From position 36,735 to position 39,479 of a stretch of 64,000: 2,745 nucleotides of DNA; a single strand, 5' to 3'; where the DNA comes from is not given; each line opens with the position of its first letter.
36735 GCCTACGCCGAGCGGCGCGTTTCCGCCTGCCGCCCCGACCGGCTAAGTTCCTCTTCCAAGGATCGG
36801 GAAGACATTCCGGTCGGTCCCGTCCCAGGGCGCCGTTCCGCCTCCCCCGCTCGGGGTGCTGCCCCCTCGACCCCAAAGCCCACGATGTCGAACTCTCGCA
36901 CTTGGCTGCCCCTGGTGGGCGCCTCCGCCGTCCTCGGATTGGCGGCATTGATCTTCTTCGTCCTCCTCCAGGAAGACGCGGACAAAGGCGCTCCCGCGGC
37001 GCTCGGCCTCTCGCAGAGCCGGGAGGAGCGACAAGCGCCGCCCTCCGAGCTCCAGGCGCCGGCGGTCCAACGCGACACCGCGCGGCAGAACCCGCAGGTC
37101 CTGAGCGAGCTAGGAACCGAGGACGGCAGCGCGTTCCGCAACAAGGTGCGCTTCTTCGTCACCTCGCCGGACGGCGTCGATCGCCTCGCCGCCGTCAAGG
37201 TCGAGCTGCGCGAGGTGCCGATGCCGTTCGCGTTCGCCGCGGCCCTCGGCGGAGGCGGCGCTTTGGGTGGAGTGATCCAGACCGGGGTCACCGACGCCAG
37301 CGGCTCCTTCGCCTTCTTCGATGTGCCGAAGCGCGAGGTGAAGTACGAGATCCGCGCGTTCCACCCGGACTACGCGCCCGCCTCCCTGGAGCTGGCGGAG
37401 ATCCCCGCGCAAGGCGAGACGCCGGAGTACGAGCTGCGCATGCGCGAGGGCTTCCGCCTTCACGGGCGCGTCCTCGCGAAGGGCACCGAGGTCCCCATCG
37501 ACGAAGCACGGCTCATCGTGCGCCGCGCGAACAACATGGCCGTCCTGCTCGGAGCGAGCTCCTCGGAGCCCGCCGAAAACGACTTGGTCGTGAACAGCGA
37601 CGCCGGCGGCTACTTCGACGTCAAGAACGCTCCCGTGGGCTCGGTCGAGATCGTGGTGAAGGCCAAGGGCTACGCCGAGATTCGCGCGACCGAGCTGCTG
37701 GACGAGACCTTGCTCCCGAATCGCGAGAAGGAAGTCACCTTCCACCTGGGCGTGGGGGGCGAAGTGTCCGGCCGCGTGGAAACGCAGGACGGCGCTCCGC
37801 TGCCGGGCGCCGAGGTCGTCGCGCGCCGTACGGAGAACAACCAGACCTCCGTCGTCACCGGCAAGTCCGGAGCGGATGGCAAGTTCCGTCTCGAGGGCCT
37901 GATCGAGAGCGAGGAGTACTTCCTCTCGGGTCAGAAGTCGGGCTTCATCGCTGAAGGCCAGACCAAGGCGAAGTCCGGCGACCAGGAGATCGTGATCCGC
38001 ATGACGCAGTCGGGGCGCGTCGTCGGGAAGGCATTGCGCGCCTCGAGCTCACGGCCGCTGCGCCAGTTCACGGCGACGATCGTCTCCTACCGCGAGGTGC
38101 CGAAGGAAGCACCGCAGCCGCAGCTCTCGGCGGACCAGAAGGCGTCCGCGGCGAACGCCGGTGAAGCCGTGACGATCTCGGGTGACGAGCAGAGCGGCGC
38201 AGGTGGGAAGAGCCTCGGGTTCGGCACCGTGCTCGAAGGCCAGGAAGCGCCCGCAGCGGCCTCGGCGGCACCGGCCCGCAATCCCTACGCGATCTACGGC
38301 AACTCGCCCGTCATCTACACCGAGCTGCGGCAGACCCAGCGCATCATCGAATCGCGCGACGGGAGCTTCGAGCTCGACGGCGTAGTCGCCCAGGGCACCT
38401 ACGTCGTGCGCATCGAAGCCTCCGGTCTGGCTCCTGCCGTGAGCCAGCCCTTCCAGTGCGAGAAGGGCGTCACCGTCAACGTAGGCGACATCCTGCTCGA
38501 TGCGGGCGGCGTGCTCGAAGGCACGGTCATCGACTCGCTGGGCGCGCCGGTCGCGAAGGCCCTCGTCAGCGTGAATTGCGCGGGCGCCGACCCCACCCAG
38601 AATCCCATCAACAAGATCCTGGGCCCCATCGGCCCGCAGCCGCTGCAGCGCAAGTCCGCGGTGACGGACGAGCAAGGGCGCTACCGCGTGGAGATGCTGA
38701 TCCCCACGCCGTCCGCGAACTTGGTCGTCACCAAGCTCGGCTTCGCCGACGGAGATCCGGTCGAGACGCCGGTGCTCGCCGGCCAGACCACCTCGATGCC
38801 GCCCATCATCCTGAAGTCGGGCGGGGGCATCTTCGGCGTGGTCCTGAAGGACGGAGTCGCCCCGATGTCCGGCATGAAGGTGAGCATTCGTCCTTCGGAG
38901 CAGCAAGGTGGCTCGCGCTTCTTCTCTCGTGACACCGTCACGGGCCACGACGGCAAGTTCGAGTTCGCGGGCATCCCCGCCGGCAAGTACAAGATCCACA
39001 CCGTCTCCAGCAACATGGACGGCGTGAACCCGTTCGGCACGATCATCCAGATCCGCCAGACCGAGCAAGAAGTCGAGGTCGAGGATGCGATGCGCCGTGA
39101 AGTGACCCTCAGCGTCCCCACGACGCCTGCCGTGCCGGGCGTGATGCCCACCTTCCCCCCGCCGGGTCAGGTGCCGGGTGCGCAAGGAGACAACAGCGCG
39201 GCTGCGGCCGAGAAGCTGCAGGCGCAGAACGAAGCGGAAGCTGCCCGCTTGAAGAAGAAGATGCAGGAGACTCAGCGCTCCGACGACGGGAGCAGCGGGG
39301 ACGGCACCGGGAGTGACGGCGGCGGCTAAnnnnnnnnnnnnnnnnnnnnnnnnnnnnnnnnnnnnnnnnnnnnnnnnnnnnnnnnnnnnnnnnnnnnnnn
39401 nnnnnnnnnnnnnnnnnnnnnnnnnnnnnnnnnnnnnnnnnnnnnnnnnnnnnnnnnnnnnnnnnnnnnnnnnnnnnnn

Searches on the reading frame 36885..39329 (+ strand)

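Call 24: search_protein_families(library=pfam, proteins=[window:36885-39329:+], max_evalue=0.001)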
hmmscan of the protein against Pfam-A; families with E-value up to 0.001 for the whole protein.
window:36885-39329:+ (814 aa): 10 families
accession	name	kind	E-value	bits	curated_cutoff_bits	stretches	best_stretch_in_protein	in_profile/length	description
PF13620.12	CarboxypepD_reg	-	1.8e-42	144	32.3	4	294-360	2-65/82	Carboxypeptidase regulatory-like domain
PF13715.12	CarbopepD_reg_2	-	4.7e-17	62.2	32.2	0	294-370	1-71/88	CarboxypepD_reg-like domain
PF00775.27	Dioxygenase_C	-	1.2e-07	31.8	27.3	1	543-609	31-95/182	Dioxygenase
PF10670.15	DUF4198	-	3.1e-07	31.2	34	0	287-336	142-193/209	Domain of unknown function (DUF4198)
PF09430.16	EMC7_beta-sandw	-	9.2e-07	29.5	26.6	0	681-711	20-50/122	ER membrane protein complex subunit 7, beta-sandwich domain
PF17210.9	SdrD_B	-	9.3e-07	29.5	29.7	0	657-708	20-66/112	SdrD B-like domain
PF17802.7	SpaA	-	1.3e-06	28.9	23.1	0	660-708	15-60/91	Prealbumin-like fold domain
PF22904.2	NOMO1-like_2nd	-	3.2e-05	24.4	27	0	130-164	34-66/90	BOS complex subunit NOMO1-like, second beta sandwich domain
PF20598.4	DUF6795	-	4.4e-05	24.2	27.4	0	294-342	1-49/103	Domain of unknown function (DUF6795)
PF13115.11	YtkA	-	0.00041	21.4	25.9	0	299-337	28-71/85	YtkA-like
